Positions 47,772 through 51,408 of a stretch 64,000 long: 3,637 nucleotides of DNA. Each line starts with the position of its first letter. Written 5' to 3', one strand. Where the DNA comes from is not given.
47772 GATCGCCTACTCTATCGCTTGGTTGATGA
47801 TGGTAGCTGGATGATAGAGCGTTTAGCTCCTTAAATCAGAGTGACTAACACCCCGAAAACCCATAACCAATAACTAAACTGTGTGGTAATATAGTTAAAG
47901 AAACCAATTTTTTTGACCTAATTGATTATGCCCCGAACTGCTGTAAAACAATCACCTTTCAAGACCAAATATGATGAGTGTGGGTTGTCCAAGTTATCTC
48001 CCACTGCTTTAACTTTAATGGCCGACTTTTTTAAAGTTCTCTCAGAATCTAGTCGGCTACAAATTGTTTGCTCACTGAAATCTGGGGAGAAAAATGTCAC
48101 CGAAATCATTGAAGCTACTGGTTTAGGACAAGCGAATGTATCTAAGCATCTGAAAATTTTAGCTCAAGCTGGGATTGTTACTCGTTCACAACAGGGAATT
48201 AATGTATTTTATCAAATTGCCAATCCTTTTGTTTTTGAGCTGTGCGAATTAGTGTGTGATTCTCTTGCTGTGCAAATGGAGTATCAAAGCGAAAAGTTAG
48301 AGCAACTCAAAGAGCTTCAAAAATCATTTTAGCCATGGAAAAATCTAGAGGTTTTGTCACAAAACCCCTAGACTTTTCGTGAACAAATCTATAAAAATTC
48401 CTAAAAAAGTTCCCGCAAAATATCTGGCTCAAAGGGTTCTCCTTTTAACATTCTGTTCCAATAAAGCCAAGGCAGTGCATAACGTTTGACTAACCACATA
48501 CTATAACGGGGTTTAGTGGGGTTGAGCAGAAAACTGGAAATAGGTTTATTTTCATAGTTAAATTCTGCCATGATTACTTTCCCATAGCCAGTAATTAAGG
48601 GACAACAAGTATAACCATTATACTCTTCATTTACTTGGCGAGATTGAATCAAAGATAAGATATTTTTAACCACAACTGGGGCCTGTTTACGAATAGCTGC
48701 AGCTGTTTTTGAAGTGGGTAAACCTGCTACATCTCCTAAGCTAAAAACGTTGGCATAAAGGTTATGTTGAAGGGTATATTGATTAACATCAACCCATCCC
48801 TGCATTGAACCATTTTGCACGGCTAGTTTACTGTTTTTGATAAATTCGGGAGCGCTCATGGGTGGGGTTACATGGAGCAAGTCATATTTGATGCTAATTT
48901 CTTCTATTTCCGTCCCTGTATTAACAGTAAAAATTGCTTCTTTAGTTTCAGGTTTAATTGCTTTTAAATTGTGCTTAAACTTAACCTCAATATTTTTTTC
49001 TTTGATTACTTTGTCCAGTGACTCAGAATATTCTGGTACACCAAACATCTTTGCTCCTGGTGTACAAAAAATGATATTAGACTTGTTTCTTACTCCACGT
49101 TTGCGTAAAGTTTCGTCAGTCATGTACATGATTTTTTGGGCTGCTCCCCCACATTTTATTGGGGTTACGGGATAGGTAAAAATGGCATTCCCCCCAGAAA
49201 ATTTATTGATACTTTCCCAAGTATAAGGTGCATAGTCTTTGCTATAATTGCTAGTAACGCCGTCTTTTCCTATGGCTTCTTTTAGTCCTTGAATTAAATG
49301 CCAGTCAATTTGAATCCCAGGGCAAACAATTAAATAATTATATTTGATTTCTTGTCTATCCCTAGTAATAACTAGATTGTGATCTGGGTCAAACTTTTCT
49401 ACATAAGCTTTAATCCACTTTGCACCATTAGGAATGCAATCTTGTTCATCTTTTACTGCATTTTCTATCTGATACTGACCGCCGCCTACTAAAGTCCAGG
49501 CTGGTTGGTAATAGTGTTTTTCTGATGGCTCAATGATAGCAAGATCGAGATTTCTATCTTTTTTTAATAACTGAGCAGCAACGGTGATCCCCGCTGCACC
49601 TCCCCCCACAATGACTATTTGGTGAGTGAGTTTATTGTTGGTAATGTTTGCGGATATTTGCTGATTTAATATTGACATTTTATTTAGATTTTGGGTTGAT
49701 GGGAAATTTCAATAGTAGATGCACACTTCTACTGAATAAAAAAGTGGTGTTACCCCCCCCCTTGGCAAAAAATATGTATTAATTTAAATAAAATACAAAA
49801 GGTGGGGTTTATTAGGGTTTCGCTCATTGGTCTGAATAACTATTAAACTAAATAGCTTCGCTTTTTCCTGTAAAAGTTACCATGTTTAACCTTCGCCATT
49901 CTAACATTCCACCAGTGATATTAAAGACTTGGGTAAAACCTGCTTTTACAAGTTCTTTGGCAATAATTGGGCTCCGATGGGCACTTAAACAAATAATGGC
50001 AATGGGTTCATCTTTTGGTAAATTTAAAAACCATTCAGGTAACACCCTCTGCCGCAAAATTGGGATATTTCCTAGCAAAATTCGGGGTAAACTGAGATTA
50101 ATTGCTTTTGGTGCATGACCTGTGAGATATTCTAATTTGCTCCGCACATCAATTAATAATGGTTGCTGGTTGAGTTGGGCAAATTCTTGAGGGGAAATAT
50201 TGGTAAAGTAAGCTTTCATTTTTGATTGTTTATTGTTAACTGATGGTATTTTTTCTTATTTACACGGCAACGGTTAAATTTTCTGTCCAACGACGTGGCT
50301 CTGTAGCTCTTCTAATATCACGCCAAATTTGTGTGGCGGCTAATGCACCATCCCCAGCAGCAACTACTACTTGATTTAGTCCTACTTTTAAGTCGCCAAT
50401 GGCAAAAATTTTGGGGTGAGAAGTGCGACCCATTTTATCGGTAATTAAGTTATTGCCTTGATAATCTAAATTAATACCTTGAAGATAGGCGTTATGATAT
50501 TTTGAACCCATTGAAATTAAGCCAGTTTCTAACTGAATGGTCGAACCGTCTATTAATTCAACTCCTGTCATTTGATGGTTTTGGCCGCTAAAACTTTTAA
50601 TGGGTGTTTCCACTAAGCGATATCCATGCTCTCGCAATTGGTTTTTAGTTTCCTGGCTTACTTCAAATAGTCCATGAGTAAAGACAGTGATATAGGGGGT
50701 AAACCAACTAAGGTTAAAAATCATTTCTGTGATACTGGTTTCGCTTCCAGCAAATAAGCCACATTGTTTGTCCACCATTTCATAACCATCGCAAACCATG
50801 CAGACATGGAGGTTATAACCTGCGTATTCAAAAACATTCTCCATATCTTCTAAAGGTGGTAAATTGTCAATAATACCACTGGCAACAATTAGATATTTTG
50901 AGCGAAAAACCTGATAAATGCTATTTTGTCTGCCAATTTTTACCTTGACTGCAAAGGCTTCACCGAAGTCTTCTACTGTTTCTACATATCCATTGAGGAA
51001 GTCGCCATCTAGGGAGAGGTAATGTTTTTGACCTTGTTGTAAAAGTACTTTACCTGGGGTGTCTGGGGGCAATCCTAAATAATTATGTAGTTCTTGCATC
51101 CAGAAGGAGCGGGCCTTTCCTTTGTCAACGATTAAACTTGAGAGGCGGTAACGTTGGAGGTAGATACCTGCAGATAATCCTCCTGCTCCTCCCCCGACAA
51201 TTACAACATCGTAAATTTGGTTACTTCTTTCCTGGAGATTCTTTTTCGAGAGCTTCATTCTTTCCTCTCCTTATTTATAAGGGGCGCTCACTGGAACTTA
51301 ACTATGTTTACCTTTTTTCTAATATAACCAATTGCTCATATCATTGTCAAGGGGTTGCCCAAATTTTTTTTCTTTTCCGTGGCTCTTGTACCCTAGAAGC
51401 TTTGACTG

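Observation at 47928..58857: Eleven-kb sulfide/persulfide oxidation island containing a complete sHdr-like heterodisulfide-reductase set in a cyanobacterial context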

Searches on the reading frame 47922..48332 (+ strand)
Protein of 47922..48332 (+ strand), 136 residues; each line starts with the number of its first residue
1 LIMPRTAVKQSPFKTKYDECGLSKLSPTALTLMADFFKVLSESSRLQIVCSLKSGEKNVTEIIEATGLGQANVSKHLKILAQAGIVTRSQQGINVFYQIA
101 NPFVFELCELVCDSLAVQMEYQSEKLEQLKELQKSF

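Call 3: search_protein_families(library=pfam, proteins=[window:47922-48332:+])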
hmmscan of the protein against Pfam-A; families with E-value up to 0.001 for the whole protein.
window:47922-48332:+ (136 aa): 5 families
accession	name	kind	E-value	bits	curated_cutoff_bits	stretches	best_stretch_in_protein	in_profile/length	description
PF01022.26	HTH_5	-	1.9e-14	53.7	22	1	43-87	2-46/47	Bacterial regulatory protein, arsR family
PF12840.13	HTH_20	-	1.8e-06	28.3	27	1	40-87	1-49/51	Helix-turn-helix domain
PF01978.25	TrmB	-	2.5e-05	24.5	25.6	1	52-101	18-66/68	Sugar-specific transcriptional regulator TrmB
PF01047.28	MarR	-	0.00011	22.4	24.6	1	54-90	15-51/59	MarR family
PF12802.13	MarR_2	-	0.00021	21.8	27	1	56-88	19-52/61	MarR family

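Call 5: search_protein_families(library=ncbifam, proteins=[window:47922-48332:+], max_evalue=0.00001)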
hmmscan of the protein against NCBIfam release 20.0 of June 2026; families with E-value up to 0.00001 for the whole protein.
window:47922-48332:+ (136 aa): 9 families
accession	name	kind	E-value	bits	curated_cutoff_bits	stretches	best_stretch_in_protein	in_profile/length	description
NF033788.1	HTH_metalloreg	subfamily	9.7e-24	83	55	1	33-107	1-76/77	metalloregulator ArsR/SmtB family transcription factor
NF033789.1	repress_SdpR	subfamily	6.7e-14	51.6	100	1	37-106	2-71/79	autorepressor SdpR family transcription factor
NF045707.1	Dbac_1936_reg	equivalog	7e-13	48.4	115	1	33-110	7-84/99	ArsR/SmtB-type metalloregulator TsoR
NF040642.1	sulf_sens_BigR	equivalog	1.9e-12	47.1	155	1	33-102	10-79/95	sulfite-sensing transcriptional repressor BigR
NF047906.1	CdPbTransRegCmtR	equivalog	1.4e-09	37.8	150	1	31-121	9-100/104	Cd(II)/Pb(II)-sensing metalloregulatory transcriptional regulator CmtR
NF007528.0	PRK10141.1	subfamily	1.8e-09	37.5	97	1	35-100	8-74/117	metalloregulator ArsR/SmtB family transcription factor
NF041413.1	ArsR_Rv2640c_fam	equivalog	1.9e-09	38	155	1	34-109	33-111/118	Rv2640c family ArsR-like transcriptional regulator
NF052532.1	TransRegPagRBaca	equivalog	8.4e-09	35.4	170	1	33-111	17-95/99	transcriptional repressor PagR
NF053755.1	MsvR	equivalog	1e-06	28.6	220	1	37-89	7-59/236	transcriptional factor MsvR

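Call 73: search_solved_structures(query=window:47922-48332:+, max_evalue=0.00001, show_alignments=3)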
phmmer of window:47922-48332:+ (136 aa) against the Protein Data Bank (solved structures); distinct sequences matched with E-value up to 0.00001: 23.
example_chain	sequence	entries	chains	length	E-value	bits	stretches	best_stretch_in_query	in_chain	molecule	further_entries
6jmi_A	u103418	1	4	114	2.3e-09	40.6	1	31-122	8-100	Uncharacterized HTH-type transcriptional regulator Rv0081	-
6o8k_A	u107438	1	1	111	3.2e-09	40.1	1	31-112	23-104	Transcriptional regulator, ArsR family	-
13ct_A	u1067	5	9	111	3.6e-09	40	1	32-112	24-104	Transcriptional regulator, ArsR family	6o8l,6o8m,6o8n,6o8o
1r22_A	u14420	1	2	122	4e-09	39.8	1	22-115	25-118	Transcriptional repressor smtB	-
8qkf_A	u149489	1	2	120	4.2e-09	39.7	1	30-116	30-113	ArsR family transcriptional regulator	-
3pqj_A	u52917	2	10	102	8.5e-09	38.8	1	33-108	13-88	Biofilm growth-associated repressor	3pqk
1r1t_A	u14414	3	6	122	1.9e-08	37.7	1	22-114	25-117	Transcriptional repressor smtB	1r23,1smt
2lkp_A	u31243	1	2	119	5.8e-08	36.1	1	28-109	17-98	HTH-type transcriptional regulator NmtR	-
6j0e_A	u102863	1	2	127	1e-07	35.3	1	25-107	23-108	Arsenic responsive repressor ArsR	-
2zkz_A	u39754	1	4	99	1.2e-07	35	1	30-110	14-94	Transcriptional repressor pagR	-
2kko_A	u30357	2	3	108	1.3e-07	34.9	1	28-111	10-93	POSSIBLE TRANSCRIPTIONAL REGULATORY PROTEIN (POSSIBLY ARSR-FAMILY) | Possible transcriptional regulatory arsR-family protein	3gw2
6uvu_A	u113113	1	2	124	1e-06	32.1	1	35-111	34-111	ArsR family transcriptional regulator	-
4ggg_A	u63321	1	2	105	1e-06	32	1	24-104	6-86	Repressor protein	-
4k2e_A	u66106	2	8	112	1.5e-06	31.5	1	36-111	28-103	Transcriptional activator HlyU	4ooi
6cda_A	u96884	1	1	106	2e-06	31.1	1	23-104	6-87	ArsR family transcriptional regulator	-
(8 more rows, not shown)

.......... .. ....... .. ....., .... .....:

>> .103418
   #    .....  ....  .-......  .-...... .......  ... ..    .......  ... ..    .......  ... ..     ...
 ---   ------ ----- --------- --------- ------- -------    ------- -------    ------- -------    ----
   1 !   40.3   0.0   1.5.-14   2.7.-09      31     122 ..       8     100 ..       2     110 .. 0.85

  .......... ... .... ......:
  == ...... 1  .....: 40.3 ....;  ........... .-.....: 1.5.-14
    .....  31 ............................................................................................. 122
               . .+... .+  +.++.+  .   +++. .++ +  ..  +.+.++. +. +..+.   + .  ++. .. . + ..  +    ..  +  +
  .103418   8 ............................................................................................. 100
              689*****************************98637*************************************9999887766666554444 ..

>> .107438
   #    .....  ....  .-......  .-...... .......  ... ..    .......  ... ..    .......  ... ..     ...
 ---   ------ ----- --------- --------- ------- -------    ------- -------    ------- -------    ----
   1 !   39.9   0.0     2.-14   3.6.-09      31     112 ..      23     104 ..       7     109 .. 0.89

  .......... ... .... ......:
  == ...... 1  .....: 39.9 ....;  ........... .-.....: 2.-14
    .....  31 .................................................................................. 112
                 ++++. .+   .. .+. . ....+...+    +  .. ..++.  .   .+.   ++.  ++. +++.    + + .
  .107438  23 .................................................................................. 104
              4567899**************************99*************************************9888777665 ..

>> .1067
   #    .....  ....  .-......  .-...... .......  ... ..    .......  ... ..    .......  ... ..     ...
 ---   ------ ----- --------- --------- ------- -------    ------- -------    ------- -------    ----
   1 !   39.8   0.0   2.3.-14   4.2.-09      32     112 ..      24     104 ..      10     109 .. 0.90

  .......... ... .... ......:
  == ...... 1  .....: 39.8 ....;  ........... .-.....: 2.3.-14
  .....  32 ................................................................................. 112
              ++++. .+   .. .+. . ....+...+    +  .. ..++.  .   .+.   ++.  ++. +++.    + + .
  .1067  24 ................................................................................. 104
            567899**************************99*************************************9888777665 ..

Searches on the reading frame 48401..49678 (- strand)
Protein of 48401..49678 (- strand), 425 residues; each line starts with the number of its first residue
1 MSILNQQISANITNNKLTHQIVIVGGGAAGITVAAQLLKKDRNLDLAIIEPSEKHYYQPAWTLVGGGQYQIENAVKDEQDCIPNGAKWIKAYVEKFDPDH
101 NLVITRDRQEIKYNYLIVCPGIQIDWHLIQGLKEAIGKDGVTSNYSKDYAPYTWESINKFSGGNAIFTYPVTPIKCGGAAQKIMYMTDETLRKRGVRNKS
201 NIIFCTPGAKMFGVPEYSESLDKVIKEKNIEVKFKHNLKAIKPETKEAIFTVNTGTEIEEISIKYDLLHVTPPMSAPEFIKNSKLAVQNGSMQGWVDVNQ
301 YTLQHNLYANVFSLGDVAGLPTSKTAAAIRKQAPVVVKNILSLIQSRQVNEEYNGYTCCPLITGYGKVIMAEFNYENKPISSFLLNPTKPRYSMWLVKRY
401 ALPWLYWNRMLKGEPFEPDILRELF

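Call 3: search_protein_families(library=pfam, proteins=[window:48401-49678:-])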
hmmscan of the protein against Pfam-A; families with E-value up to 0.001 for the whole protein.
window:48401-49678:- (425 aa): 5 families
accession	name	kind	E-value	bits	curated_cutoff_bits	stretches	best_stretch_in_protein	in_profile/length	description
PF07992.20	Pyr_redox_2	-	2.6e-16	60.3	26.1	2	20-135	2-122/291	Pyridine nucleotide-disulphide oxidoreductase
PF05834.18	Lycopene_cycl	-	2.4e-06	27.3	23.4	1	21-58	2-39/380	Lycopene cyclase protein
PF03486.20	HI0933_like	-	8.7e-06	25.8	50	1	20-102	2-83/244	HI0933-like protein Rossmann domain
PF13454.12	NAD_binding_9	-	7.2e-05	23.2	21.8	1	22-54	1-35/155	FAD-NAD(P)-binding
PF13738.12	Pyr_redox_3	-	0.00025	20.8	30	0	22-50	1-28/305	Pyridine nucleotide-disulphide oxidoreductase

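Call 5: search_protein_families(library=ncbifam, proteins=[window:48401-49678:-], max_evalue=0.00001)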
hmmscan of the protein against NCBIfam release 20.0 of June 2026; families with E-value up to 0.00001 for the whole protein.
window:48401-49678:- (425 aa): 5 families
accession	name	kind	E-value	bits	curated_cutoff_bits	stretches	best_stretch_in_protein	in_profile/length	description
NF049943.1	SQR_III_seleno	exception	6.4e-72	242.6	525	1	20-416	2-394/406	type III sulfide quinone reductase, selenoprotein subtype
TIGR03169.1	Nterm_to_SelD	hypoth_equivalog_domain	1.5e-14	54.1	310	1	21-350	2-317/365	pyridine nucleotide-disulfide oxidoreductase family protein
TIGR03385.1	CoA_CoA_reduc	equivalog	8.2e-09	34.7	578.8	0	20-59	1-40/439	CoA-disulfide reductase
TIGR00275.1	TIGR00275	subfamily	6.1e-06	25.3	183.8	0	21-99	1-77/401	aminoacetone oxidase family FAD-binding enzyme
NF010037.0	PRK13512.1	equivalog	6.3e-06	25.3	394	0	222-306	65-147/438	CoA-disulfide reductase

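Call 59: search_solved_structures(query=window:48401-49678:-, max_evalue=0.00001)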
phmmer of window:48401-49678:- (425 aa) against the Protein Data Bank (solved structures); distinct sequences matched with E-value up to 0.00001: 10.
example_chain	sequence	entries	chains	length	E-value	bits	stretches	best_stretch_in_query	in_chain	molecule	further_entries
6mp5_A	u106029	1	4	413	6.1e-119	401.1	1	19-425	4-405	Sulfide:quinone oxidoreductase, mitochondrial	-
6mo6_A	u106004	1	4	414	6.1e-119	401.1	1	19-425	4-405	Sulfide:quinone oxidoreductase, mitochondrial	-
6oi5_A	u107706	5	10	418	6.4e-119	401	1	19-425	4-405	Sulfide:quinone oxidoreductase, mitochondrial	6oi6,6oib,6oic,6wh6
8dhk_A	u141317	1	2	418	2.3e-118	399.2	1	19-425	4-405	Sulfide:quinone oxidoreductase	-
6ynv_e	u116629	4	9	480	5.4e-22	81.7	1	93-371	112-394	ATPTT1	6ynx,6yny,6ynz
5n1t_A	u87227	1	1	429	2.5e-18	69.6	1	15-178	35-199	flavin-binding subunit of sulfide dehydrogenase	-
3vrd_B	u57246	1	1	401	8.9e-18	67.8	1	20-380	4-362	Flavocytochrome c flavin subunit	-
3hyv_A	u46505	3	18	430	4.2e-17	65.6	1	20-326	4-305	Sulfide-quinone reductase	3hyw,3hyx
1fcd_A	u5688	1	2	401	4.7e-14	55.6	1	20-372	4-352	FLAVOCYTOCHROME C SULFIDE DEHYDROGENASE (FLAVIN-BINDING SUBUNIT)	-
7xpi_A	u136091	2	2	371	3e-07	33.2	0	293-348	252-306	Apoptosis inducing factor mitochondria associated 2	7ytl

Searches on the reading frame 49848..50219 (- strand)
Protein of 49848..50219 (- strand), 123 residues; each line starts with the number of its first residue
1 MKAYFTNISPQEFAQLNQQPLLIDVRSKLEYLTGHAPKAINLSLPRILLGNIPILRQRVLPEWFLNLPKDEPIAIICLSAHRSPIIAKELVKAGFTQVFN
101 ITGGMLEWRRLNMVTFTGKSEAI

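Call 3: search_protein_families(library=pfam, proteins=[window:49848-50219:-])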
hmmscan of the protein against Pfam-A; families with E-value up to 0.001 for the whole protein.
window:49848-50219:- (123 aa): 1 family
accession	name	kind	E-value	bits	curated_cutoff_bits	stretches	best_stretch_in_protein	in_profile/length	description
PF00581.25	Rhodanese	-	7.5e-17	62.1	22.2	1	9-110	1-101/102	Rhodanese-like domain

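Call 5: search_protein_families(library=ncbifam, proteins=[window:49848-50219:-], max_evalue=0.00001)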
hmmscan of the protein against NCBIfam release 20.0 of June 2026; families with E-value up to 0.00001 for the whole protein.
window:49848-50219:- (123 aa): 7 families
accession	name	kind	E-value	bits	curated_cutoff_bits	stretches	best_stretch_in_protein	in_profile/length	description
NF045521.1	rhoda_near_glyco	subfamily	6.2e-12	45.5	145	1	5-112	17-112/144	rhodanese homology domain-containing protein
NF006444.0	PRK08762.1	equivalog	5.4e-11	41.7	449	1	4-111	13-110/387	molybdopterin-synthase adenylyltransferase MoeB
NF001195.0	PRK00162.1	equivalog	1.4e-08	35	102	1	5-113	4-101/108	thiosulfate sulfurtransferase GlpE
NF045694.1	seleno_TsoB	exception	4.5e-07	28.3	805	1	11-113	53-154/572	rhodanese/DsbD fusion-like selenoprotein TsoB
NF041203.1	rhodanese_LYCAU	equivalog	2.9e-06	27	115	1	60-112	66-120/126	rhodanese-related (seleno)protein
NF001133.1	PRK00142.1-1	equivalog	4.3e-06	26.5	170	1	6-109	106-204/229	oxygen-dependent tRNA uridine(34) hydroxylase TrhO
NF008750.0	PRK11784.1-2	equivalog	5.4e-06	25.7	241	0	16-44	12-40/346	tRNA 2-selenouridine(34) synthase MnmH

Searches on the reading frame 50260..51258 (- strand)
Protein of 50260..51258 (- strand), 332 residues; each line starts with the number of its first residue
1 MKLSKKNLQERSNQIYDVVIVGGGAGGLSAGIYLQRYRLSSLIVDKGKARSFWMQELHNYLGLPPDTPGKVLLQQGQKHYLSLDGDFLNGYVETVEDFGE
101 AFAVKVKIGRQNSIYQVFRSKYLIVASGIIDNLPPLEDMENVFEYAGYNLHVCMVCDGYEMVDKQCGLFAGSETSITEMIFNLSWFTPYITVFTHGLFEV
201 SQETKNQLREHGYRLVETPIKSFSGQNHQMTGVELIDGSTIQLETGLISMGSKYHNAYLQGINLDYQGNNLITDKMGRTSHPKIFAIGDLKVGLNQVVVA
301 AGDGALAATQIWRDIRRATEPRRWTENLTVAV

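Call 3: search_protein_families(library=pfam, proteins=[window:50260-51258:-])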
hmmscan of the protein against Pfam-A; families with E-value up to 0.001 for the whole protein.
window:50260-51258:- (332 aa): 4 families
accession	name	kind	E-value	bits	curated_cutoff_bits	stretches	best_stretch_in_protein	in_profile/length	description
PF07992.20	Pyr_redox_2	-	1.3e-19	71.2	26.1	1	16-304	1-291/291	Pyridine nucleotide-disulphide oxidoreductase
PF00890.30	FAD_binding_2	-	5.7e-06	26.2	20.4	1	17-55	1-42/414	FAD binding domain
PF13738.12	Pyr_redox_3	-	3.9e-05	23.5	30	1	19-51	1-34/305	Pyridine nucleotide-disulphide oxidoreductase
PF13450.12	NAD_binding_8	-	0.0001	22.9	21.9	1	20-51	1-32/68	NAD(P)-binding Rossmann-like domain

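Call 5: search_protein_families(library=ncbifam, proteins=[window:50260-51258:-], max_evalue=0.00001)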
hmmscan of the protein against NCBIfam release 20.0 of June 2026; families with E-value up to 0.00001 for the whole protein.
window:50260-51258:- (332 aa): 12 families
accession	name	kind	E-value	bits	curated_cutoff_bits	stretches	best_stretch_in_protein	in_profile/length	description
TIGR01292.1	TRX_reduct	equivalog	3.5e-30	104.9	343.45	1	16-313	1-298/300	thioredoxin-disulfide reductase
TIGR03143.1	AhpF_homolog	hypoth_equivalog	9.9e-22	77.2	687.65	1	13-319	2-312/555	putative alkyl hydroperoxide reductase F subunit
TIGR03140.1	AhpF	equivalog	7.6e-14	51.1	502.9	1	7-311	204-508/515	alkyl hydroperoxide reductase subunit F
TIGR01350.1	lipoamide_DH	equivalog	2.2e-12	46.5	408.8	1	199-313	212-331/461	dihydrolipoyl dehydrogenase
TIGR02053.1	MerA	equivalog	2e-09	37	454.45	0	199-311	209-328/465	mercury(II) reductase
NF007614.0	PRK10262.1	equivalog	1.2e-07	31.1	644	0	18-181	9-164/321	thioredoxin-disulfide reductase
NF009410.0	PRK12771.1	subfamily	7.7e-07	28.1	516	0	237-313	363-443/566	NAD(P)-binding protein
NF007123.0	PRK09564.1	equivalog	1.6e-06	27.1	458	0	199-298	192-291/444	CoA-disulfide reductase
TIGR03315.1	Se_ygfK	equivalog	1.6e-06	25.9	835.3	0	240-313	762-837/1012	putative selenate reductase subunit YgfK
NF040505.1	ArsO_flavin_mono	equivalog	1.9e-06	27.6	425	0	16-49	1-34/346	ArsO family NAD(P)H-dependent flavin-containing monooxygenase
NF003585.0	PRK05249.1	equivalog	3.5e-06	25.9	465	0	199-312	218-334/464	Si-specific NAD(P)(+) transhydrogenase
TIGR03385.1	CoA_CoA_reduc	equivalog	5.4e-06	25.4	578.8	0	201-292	194-284/439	CoA-disulfide reductase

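Call 72: search_solved_structures(query=window:50260-51258:-, max_evalue=1e-8)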
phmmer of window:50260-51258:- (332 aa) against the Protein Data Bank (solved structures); distinct sequences matched with E-value up to 1e-8: 29.
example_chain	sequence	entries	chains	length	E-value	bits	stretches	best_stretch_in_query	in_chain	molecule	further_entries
5jri_A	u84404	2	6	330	8.5e-130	436.1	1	1-325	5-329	Pyridine nucleotide-disulfide oxidoreductase | Slr0600 protein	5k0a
5n0j_A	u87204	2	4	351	4.7e-117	394.2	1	3-329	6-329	Gll2934 protein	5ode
4ntd_A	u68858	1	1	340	3.6e-26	95.5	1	16-309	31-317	Thioredoxin reductase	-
3fbs_A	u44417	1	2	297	2.8e-25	92.6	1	16-315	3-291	Oxidoreductase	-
4nte_A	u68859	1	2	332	2.8e-19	72.9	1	8-311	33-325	DepH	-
4jn9_A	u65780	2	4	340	3e-19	72.8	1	8-311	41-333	DepH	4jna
5nii_A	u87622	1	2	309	3.3e-18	69.4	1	18-310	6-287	Thioredoxin reductase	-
2cvj_A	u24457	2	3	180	1.9e-17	66.8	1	16-111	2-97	thioredoxin reductase related protein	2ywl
4fk1_A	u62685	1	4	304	2e-17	66.8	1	15-315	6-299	Putative thioredoxin reductase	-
3cty_A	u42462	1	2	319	2.5e-16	63.2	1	10-314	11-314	Thioredoxin reductase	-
5uwy_A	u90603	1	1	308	6.4e-16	61.8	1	12-313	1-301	Thioredoxin reductase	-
7aaw_A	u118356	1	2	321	1.1e-15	61.1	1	13-313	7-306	Thioredoxin reductase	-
2q7v_A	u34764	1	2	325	1.2e-15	60.9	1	15-315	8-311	Thioredoxin reductase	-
3r9u_A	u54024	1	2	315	1.7e-15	60.4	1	12-310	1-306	Thioredoxin reductase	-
5mh4_A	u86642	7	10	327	6.2e-15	58.6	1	13-313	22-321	Thioredoxin reductase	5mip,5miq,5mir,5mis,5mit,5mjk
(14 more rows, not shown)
